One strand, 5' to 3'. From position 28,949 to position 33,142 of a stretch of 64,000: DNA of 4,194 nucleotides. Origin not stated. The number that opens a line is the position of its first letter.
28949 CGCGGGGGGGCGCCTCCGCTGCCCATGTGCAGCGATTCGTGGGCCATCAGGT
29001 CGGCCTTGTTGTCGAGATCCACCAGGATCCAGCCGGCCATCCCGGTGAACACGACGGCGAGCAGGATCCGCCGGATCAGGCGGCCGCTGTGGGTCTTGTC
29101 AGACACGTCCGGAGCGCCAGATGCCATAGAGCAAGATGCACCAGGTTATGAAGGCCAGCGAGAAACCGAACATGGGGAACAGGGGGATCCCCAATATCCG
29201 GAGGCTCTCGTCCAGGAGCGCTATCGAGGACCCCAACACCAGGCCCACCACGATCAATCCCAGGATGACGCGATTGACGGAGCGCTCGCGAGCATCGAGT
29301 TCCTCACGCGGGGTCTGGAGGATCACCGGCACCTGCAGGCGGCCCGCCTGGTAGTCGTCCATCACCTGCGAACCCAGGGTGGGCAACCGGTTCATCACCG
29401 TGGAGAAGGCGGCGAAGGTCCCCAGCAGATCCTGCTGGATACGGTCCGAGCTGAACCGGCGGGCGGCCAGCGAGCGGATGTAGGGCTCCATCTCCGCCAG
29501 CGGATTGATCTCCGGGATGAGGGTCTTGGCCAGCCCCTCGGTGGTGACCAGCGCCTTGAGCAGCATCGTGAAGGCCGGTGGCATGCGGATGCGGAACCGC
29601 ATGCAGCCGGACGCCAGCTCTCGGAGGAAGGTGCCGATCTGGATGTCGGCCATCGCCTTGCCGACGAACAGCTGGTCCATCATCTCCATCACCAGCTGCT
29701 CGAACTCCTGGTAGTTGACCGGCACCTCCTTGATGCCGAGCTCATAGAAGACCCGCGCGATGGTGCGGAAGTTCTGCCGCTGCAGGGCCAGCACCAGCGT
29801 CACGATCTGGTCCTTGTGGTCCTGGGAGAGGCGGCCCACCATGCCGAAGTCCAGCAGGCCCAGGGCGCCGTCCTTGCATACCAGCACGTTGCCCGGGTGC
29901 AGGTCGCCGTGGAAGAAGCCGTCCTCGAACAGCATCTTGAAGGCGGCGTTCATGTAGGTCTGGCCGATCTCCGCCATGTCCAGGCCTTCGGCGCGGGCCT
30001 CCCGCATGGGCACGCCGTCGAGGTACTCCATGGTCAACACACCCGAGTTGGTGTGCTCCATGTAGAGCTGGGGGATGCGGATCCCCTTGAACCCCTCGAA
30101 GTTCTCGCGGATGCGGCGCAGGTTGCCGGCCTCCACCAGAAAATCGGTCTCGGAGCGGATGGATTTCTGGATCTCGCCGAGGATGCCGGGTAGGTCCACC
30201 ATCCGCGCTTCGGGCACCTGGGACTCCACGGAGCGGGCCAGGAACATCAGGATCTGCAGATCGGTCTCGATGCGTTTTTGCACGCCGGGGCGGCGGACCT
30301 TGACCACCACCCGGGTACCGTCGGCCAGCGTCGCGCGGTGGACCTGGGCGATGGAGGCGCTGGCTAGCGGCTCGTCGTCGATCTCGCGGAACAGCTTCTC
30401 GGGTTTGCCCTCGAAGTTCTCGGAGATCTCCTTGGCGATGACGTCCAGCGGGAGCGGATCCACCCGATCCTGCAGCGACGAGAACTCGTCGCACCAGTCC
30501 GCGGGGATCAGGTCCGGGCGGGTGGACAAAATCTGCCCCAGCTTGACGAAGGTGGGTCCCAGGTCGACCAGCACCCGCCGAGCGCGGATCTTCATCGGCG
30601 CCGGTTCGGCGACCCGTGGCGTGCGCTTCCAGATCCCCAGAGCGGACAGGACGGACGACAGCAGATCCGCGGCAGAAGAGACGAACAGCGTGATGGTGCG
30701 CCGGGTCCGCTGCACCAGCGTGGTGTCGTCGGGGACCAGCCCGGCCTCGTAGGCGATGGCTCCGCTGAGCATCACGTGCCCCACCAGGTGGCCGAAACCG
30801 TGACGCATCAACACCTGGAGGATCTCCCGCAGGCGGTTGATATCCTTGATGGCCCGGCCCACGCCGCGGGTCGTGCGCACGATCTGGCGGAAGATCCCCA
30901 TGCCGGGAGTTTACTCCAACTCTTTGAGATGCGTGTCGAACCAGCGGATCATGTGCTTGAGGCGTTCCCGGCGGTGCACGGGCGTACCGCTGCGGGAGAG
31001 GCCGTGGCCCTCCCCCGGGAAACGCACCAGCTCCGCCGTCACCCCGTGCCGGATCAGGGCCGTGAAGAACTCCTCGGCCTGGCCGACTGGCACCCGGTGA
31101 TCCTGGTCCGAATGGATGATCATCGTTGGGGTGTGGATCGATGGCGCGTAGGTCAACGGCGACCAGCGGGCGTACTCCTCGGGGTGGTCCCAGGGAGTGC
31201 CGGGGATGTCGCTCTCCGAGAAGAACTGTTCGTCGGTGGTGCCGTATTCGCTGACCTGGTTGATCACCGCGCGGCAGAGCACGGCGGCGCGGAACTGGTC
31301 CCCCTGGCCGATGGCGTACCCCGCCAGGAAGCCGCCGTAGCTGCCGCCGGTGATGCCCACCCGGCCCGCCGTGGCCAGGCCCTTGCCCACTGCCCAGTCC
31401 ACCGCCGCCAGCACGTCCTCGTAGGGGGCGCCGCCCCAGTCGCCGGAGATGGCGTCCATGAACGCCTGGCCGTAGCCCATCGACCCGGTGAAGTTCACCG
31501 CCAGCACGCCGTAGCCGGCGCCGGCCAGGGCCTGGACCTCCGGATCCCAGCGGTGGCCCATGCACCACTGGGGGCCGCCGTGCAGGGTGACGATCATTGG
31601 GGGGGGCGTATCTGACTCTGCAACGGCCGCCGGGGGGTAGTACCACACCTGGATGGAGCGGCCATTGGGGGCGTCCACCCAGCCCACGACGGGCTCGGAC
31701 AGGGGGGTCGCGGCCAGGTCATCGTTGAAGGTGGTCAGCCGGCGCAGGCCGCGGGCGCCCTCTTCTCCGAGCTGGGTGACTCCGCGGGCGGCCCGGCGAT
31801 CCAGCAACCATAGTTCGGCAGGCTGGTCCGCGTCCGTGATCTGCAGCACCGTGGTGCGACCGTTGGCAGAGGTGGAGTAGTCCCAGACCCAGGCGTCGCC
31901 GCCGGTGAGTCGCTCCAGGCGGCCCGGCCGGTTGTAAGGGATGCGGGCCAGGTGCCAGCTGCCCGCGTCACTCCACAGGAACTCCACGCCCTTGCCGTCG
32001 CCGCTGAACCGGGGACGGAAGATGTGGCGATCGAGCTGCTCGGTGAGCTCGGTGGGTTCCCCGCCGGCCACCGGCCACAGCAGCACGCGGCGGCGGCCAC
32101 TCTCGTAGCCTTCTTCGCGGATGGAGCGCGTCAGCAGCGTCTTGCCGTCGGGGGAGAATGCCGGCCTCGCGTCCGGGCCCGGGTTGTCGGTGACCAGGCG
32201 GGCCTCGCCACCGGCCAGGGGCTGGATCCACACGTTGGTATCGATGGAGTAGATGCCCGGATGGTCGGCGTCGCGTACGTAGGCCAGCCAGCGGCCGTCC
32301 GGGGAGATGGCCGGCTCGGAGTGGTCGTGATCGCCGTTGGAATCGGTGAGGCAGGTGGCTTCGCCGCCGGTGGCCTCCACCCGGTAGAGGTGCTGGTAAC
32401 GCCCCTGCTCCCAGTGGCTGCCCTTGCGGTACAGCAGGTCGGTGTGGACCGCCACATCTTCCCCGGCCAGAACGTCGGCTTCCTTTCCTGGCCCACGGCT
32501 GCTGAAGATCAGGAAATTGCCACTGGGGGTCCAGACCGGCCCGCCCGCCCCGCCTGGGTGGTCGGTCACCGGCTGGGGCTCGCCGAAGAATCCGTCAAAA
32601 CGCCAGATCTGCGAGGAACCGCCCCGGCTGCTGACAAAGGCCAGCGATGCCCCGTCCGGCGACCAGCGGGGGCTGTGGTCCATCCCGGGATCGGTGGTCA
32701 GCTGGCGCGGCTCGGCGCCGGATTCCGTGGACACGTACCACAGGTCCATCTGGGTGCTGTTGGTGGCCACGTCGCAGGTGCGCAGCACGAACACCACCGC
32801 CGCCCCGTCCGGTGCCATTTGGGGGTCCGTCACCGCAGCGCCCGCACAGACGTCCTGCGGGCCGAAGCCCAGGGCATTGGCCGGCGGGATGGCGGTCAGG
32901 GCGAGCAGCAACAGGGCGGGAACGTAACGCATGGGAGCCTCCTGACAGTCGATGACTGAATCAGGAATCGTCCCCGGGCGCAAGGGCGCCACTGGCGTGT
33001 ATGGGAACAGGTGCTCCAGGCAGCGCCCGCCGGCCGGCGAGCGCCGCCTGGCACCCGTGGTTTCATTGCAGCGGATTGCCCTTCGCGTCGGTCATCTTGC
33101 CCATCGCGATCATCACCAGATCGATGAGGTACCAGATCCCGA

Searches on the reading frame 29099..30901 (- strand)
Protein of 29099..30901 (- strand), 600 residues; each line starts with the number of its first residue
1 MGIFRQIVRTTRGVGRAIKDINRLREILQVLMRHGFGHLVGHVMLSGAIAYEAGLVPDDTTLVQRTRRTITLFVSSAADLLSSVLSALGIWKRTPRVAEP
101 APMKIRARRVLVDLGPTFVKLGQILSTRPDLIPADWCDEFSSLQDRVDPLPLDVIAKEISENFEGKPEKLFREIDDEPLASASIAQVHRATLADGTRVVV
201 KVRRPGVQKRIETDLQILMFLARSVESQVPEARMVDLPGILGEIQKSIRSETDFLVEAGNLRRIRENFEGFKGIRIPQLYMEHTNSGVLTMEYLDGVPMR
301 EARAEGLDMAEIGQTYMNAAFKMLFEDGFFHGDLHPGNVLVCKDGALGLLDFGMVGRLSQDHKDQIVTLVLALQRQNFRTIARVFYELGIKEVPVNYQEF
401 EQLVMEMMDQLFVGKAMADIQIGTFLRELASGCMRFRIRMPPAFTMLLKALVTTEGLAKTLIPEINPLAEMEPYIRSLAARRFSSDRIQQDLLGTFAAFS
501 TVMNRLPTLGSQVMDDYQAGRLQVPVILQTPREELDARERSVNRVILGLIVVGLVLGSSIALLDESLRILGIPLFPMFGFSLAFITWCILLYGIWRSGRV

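Call 3: search_protein_families(library=pfam, proteins=[window:29099-30901:-], max_evalue=0.01)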
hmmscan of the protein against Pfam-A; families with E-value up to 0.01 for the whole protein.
window:29099-30901:- (600 aa): 5 families
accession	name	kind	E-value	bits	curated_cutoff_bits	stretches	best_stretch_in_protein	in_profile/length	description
PF03109.22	ABC1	-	2.8e-71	239.9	22.9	1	143-383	2-242/244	ABC1 atypical kinase-like domain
PF01636.29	APH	-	2.1e-09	37.9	23.2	1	305-356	142-198/239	Phosphotransferase enzyme family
PF00069.31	Pkinase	-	2e-06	27.8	31.7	1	281-363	67-153/263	Protein kinase domain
PF01163.29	RIO1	-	2e-05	24.7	22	1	272-355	68-151/187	RIO domain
PF19974.5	TCAD9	-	0.0083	15.8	40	0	328-355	298-324/429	Ternary complex associated domain 9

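Call 4: search_protein_families(library=ncbifam, proteins=[window:29099-30901:-], max_evalue=0.01)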
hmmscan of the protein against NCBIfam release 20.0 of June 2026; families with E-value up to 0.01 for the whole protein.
window:29099-30901:- (600 aa): 15 families
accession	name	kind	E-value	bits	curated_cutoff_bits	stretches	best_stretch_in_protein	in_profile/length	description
TIGR01982.1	UbiB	equivalog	1.2e-117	393.2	487.55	1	98-487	43-434/436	2-polyprenylphenol 6-hydroxylase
NF003404.0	PRK04750.1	equivalog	2.6e-95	320.1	667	1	98-562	46-515/529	ubiquinone biosynthesis regulatory protein kinase UbiB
NF050082.1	ATPase_MABP1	exception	3.8e-32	111.6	800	1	110-403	56-352/435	macrolide-binding ATPase MABP-1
NF011463.0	PRK14879.1-4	equivalog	2.1e-10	40.4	188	1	272-371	78-175/237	Kae1-associated kinase Bud32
TIGR03724.2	arch_bud32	equivalog_domain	4.1e-09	36.2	125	1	272-403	53-175/193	KEOPS complex kinase/ATPase Bud32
NF011461.0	PRK14879.1-2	equivalog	1.1e-06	28.6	372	1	272-374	63-163/225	Kae1-associated kinase Bud32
NF011460.0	PRK14879.1-1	equivalog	1.7e-06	27.3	199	1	211-371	6-172/232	Kae1-associated kinase Bud32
NF011464.0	PRK14879.1-7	equivalog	2.5e-06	27.4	246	1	243-400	43-191/221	Kae1-associated kinase Bud32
NF007174.0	PRK09605.1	equivalog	8.7e-06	24.5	447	1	272-400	396-514/535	bifunctional N(6)-L-threonylcarbamoyladenine synthase/serine/threonine protein kinase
NF038151.1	lanthi_synth_III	equivalog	2.1e-05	23.1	575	1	319-369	347-397/833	class III lanthionine synthetase LanKC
NF033483.0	PknB_PASTA_kin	equivalog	7.8e-05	21.9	450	1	289-360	84-159/563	Stk1 family PASTA domain-containing Ser/Thr kinase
NF038150.1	lanthi_synth_IV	equivalog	0.00061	18.2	650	1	279-368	260-358/851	class IV lanthionine synthetase LanL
NF033068.1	APH_3p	equivalog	0.00064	19.3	205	0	329-392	177-239/255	APH(3') family aminoglycoside O-phosphotransferase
NF041310.1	Prot_Kin_Rio1_Halo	equivalog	0.00081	18.9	480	1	259-362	148-245/273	serine/threonine-protein kinase Rio1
NF011462.0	PRK14879.1-3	equivalog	0.0035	17.1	174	1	285-354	65-127/192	Kae1-associated kinase Bud32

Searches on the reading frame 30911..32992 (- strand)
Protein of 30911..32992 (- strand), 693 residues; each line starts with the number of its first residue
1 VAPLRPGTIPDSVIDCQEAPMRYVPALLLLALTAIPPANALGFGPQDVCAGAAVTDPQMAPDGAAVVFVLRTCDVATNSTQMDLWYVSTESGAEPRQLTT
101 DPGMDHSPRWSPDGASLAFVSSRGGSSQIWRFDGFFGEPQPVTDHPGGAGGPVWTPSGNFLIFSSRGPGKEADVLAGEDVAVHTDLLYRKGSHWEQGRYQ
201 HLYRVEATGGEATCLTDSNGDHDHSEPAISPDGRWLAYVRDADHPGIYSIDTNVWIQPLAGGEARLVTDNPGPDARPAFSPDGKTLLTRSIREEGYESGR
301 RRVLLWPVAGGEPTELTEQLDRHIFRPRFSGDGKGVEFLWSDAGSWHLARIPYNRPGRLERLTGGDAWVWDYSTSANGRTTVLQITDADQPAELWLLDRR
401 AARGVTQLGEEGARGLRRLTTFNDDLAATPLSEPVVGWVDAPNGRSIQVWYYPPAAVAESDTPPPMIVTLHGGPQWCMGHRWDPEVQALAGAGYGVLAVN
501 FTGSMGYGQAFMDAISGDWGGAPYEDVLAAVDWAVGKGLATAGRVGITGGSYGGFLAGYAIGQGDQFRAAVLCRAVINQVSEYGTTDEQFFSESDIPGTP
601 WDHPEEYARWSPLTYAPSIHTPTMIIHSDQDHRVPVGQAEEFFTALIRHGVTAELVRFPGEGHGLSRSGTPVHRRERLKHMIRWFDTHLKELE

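Call 3: search_protein_families(library=pfam, proteins=[window:30911-32992:-], max_evalue=0.01)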
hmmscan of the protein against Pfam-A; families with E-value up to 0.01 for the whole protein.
window:30911-32992:- (693 aa): 8 families
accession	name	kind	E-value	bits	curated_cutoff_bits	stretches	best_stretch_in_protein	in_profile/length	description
PF00326.27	Peptidase_S9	-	2.7e-51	174.5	22.6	1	485-690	6-211/213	Prolyl oligopeptidase family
PF07676.18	PD40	-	4.4e-31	106.6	20.9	4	95-131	1-38/38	WD40-like Beta Propeller Repeat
PF00930.27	DPPIV_N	-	2.9e-10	39.8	22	0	181-232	289-339/354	Dipeptidyl peptidase IV (DPP IV) N-terminal region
PF00561.26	Abhydrolase_1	-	1.1e-08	35.5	25.8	2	465-589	1-115/245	alpha/beta hydrolase fold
PF20434.5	BD-FAE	-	1.5e-08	34.9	26.8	1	459-646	8-215/215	BD-FAE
PF01738.24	DLH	-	2.4e-07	31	21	1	524-685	78-213/217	Dienelactone hydrolase family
PF02129.25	Peptidase_S15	-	2.5e-07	31.1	23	1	487-573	46-126/262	X-Pro dipeptidyl-peptidase (S15 family)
PF07859.19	Abhydrolase_3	-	0.0013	18.9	25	1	522-665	47-208/210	alpha/beta hydrolase fold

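Call 4: search_protein_families(library=ncbifam, proteins=[window:30911-32992:-], max_evalue=0.01)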
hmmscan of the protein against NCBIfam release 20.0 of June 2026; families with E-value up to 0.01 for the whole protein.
window:30911-32992:- (693 aa): 12 families
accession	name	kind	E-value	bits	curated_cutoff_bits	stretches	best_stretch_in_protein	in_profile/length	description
NF053518.1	DipepPtdsDpp5Prph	equivalog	3e-76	257.3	900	1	48-690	8-655/655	dipeptidyl-peptidase Dpp5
NF033523.0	lasso_peptidase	equivalog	6.4e-41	140.8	400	3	486-690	429-638/638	Atxe2 family lasso peptide isopeptidase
TIGR02800.1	propeller_TolB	equivalog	1.8e-33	116.1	343.15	3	55-170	238-346/418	Tol-Pal system beta propeller repeat protein TolB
NF002183.0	PRK01029.1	equivalog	3.3e-17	62.7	405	2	55-166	284-390/429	Tol-Pal system protein TolB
NF050058.1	e_dPHAscl_type1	hypoth_equivalog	8.6e-08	32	150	1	443-645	4-203/276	extracellular catalytic domain type 1 short-chain-length polyhydroxyalkanoate depolymerase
NF047920.1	lactonase_UilS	equivalog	0.00037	20.3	400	0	604-688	204-284/285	UilS family quorum-quenching N-acyl-homoserine lactonase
NF053607.1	CHU_0125_OmpA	equivalog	0.00082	18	620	0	220-296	217-298/639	CHU_0125 family OmpA-like outer membrane integrity protein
NF052354.1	EstLipQMycob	equivalog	0.0013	17.4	700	1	602-651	312-361/418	esterase LipQ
NF041440.1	hydrolase_YghX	exception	0.0018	17.5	460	0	525-557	159-190/292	YghX family hydrolase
NF050057.1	e_dPHAmcl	equivalog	0.0028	17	270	1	617-668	188-239/252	extracellular medium-chain-length polyhydroxyalkanoate depolymerase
NF003124.0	PRK04043.1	equivalog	0.0037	16.1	428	0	65-128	332-393/419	Tol-Pal system protein TolB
NF052620.1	AryltfaseLP1002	equivalog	0.0095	15.3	300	0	619-687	187-257/265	lp_1002 family arylesterase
